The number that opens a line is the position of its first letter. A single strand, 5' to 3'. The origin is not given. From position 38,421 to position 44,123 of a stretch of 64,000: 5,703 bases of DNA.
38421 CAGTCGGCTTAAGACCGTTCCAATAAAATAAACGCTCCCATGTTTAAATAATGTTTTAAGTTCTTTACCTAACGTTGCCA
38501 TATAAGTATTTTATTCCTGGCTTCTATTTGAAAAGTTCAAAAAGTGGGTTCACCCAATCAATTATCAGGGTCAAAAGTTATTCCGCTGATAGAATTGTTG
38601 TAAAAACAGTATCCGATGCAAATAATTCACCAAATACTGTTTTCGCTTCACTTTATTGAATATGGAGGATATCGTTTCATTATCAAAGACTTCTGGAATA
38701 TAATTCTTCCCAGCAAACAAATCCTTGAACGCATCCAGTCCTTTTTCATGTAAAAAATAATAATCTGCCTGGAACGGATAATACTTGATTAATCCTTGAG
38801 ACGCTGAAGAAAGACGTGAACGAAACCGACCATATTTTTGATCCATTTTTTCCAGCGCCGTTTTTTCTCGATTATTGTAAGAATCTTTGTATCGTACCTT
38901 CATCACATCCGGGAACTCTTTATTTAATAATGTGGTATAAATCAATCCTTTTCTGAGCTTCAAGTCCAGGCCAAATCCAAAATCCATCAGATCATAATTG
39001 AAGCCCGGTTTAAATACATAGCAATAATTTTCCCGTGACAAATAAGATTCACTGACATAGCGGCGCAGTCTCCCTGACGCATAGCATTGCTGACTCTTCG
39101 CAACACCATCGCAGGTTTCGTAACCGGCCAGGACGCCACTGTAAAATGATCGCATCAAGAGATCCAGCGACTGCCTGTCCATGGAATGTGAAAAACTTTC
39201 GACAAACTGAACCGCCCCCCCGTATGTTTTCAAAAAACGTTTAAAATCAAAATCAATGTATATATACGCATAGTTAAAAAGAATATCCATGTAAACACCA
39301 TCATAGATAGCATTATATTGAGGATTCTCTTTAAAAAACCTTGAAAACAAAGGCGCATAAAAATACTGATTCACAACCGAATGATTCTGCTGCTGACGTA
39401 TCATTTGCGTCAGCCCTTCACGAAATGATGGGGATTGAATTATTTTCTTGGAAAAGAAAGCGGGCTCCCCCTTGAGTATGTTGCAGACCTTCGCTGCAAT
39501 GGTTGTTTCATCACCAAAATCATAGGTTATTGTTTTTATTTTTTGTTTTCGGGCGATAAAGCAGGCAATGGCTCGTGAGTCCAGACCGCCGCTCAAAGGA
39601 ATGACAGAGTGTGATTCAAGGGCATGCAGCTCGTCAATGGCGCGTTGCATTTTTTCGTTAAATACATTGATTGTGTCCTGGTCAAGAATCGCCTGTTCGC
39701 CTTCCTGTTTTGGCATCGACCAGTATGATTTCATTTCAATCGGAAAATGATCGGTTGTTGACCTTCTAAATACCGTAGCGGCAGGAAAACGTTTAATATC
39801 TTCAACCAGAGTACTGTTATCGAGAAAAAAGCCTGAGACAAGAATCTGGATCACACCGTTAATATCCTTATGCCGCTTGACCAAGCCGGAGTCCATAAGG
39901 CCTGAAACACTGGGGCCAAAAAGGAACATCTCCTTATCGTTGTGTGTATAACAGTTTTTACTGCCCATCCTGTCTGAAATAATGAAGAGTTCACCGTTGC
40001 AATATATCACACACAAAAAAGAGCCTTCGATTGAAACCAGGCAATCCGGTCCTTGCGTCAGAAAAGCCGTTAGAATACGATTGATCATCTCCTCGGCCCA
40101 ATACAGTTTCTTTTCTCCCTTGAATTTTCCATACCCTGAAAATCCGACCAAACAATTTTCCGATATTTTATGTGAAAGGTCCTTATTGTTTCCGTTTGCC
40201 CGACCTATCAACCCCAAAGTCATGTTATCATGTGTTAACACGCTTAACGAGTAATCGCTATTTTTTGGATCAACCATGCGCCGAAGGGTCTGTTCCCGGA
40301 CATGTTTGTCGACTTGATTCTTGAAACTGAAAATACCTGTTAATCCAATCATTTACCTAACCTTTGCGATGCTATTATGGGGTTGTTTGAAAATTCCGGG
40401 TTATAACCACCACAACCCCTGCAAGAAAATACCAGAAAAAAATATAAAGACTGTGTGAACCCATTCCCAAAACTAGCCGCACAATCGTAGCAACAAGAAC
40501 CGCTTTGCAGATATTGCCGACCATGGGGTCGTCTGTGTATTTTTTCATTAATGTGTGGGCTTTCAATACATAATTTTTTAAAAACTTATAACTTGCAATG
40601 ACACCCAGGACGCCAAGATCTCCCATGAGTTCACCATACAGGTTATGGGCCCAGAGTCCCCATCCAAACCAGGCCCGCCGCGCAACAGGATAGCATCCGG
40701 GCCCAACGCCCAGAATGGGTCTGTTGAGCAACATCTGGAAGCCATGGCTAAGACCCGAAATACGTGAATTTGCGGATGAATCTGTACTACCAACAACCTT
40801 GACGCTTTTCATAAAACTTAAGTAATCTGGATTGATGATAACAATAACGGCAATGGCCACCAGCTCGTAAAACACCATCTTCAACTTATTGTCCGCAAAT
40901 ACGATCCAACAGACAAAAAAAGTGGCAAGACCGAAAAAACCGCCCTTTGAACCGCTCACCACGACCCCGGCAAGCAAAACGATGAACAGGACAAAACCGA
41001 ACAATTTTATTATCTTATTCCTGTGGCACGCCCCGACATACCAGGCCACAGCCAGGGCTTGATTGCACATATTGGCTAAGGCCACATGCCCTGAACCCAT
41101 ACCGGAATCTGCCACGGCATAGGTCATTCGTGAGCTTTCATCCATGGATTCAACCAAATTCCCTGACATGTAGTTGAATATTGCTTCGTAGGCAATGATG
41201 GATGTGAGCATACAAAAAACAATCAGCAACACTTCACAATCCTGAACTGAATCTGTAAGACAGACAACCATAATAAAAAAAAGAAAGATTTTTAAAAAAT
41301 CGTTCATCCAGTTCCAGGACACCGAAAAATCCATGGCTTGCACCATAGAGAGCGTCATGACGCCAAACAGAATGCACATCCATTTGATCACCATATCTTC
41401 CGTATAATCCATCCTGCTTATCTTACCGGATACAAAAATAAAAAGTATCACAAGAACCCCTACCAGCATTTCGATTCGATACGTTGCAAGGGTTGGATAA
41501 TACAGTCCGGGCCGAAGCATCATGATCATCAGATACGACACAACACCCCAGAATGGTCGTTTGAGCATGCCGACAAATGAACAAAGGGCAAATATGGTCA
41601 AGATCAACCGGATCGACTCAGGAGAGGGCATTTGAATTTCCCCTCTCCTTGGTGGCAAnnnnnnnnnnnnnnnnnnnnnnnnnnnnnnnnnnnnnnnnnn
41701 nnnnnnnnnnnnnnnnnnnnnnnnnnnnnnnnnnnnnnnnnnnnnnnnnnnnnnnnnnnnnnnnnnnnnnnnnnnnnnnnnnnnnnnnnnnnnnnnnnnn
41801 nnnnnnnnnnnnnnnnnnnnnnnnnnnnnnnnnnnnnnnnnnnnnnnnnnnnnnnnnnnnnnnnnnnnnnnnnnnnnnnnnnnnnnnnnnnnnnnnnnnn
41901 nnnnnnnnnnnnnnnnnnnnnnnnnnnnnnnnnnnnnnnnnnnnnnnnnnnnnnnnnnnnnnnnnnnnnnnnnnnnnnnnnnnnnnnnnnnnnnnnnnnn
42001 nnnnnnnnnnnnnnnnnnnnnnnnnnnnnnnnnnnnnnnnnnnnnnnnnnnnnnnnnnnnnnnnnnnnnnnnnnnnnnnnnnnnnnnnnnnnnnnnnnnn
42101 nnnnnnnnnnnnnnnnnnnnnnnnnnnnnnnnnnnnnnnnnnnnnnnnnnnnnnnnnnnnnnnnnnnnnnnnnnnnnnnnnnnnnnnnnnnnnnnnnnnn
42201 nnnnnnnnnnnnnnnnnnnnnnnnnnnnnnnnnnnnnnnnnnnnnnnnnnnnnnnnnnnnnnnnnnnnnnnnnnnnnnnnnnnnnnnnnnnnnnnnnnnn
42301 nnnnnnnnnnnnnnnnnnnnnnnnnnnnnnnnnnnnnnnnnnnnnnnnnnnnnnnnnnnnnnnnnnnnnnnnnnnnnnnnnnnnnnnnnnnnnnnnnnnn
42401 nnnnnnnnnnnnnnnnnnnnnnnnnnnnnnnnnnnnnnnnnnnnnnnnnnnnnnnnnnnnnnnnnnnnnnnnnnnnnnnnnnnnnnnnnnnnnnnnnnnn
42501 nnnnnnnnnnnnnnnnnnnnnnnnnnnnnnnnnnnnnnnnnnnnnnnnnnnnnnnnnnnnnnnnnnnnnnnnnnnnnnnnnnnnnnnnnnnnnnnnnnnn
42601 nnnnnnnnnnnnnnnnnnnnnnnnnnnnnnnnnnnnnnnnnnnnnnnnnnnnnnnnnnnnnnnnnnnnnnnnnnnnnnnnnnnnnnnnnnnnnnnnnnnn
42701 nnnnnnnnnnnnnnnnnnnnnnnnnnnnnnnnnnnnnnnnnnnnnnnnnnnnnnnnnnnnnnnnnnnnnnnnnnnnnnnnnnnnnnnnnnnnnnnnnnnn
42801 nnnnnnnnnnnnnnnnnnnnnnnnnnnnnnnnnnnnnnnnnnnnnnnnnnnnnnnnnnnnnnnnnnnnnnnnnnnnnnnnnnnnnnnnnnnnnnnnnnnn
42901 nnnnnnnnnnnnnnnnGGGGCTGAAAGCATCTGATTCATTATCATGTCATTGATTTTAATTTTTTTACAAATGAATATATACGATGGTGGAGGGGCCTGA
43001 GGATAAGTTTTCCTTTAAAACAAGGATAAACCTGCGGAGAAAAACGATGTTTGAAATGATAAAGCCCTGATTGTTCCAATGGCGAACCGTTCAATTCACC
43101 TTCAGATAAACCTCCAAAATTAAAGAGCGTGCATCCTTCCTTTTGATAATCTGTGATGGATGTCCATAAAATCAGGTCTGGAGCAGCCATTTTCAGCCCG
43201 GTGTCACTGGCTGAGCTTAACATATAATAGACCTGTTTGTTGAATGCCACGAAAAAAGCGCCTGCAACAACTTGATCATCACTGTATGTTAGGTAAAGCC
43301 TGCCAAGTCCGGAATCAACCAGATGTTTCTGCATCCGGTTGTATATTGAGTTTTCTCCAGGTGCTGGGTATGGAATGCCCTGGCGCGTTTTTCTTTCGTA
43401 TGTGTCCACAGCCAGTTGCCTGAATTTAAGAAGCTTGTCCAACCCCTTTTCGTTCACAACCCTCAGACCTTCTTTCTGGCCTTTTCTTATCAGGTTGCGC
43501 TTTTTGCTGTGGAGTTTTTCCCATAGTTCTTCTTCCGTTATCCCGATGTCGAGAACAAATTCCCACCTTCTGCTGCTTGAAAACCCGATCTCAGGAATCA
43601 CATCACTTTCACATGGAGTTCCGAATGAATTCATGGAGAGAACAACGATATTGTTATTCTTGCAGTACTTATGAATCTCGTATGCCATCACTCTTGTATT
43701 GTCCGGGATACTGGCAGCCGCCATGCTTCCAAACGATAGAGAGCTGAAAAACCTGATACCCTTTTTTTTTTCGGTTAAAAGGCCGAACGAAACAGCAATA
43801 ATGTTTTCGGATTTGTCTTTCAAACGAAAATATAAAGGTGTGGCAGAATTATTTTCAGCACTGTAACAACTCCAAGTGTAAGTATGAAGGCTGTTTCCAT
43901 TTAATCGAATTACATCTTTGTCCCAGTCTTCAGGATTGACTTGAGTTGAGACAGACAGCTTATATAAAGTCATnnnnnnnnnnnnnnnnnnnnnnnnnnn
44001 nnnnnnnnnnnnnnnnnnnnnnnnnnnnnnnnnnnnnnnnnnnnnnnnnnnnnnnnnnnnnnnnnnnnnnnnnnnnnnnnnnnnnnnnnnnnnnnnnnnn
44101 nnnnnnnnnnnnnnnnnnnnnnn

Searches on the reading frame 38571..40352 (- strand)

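Call 11: search_protein_families(library=pfam, proteins=[window:38571-40352:-], max_evalue=0.00001)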
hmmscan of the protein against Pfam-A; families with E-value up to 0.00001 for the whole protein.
window:38571-40352:- (593 aa): 0 families

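Call 84: search_protein_families(library=ncbifam, proteins=[window:38571-40352:-], max_evalue=0.00001)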
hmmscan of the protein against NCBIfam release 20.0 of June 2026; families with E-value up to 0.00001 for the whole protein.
window:38571-40352:- (593 aa): 5 families
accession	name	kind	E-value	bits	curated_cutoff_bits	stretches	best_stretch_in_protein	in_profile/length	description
TIGR01536.1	asn_synth_AEB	equivalog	9.7e-20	71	267.1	1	93-291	105-304/517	asparagine synthase (glutamine-hydrolyzing)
NF033535.1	lass_lactam_cya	exception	3.9e-15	55.4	525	1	93-274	104-283/668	lasso peptide isopeptide bond-forming cyclase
TIGR03108.1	eps_aminotran_1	hypoth_equivalog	9e-15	54.4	816.9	1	92-281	103-295/628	XrtA/PEP-CTERM system amidotransferase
TIGR03104.1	trio_amidotrans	equivalog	2e-13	49.5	570.1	1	91-284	102-298/589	N-acetylglutaminylglutamine amidotransferase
NF006949.0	PRK09431.1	equivalog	7.4e-06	24.8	499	0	182-274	168-254/554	asparagine synthase B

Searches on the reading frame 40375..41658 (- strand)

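Call 11: search_protein_families(library=pfam, proteins=[window:40375-41658:-], max_evalue=0.00001)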
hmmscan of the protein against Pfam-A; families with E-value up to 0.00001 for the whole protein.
window:40375-41658:- (427 aa): 1 family
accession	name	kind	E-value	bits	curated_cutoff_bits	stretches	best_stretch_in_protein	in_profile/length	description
PF04932.20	Wzy_C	-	3e-11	43.8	31.7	1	224-355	2-147/149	O-Antigen ligase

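Call 84: search_protein_families(library=ncbifam, proteins=[window:40375-41658:-], max_evalue=0.00001)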
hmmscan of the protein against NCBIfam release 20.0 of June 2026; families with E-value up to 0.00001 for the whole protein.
window:40375-41658:- (427 aa): 2 families
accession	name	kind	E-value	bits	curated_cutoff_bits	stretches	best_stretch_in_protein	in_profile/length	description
TIGR03097.1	PEP_O_lig_1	hypoth_equivalog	1.1e-17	64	188.1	1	18-419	3-403/408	putative O-glycosylation ligase, exosortase A system-associated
TIGR00947.1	2A73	equivalog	9.3e-07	28.2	366.4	1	64-396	46-394/425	IctB family putative bicarbonate transporter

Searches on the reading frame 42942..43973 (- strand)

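Call 12: search_protein_families(library=pfam, proteins=[window:42942-43973:-], max_evalue=0.00001)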
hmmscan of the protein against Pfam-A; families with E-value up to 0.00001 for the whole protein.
window:42942-43973:- (343 aa): 2 families
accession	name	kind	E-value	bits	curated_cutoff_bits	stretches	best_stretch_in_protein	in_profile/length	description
PF02388.22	FemAB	-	1.9e-22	80.1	24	2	230-335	302-403/406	FemAB family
PF13480.13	Acetyltransf_6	-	7.5e-14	52.5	22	1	157-288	6-136/143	Acetyltransferase (GNAT) domain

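Call 84: search_protein_families(library=ncbifam, proteins=[window:42942-43973:-], max_evalue=0.00001)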
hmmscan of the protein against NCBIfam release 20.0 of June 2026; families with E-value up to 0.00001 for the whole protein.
window:42942-43973:- (343 aa): 2 families
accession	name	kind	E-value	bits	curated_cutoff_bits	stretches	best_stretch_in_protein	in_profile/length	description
NF047883.1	UAcmpLyAlTFemX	equivalog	5.7e-10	39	500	1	148-312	161-312/337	UDP-N-acetylmuramoylpentapeptide-lysine N(6)-alanyltransferase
TIGR03019.1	pepcterm_femAB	equivalog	2e-09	36.9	260.35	1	137-292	119-264/330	FemAB family XrtA/PEP-CTERM system-associated protein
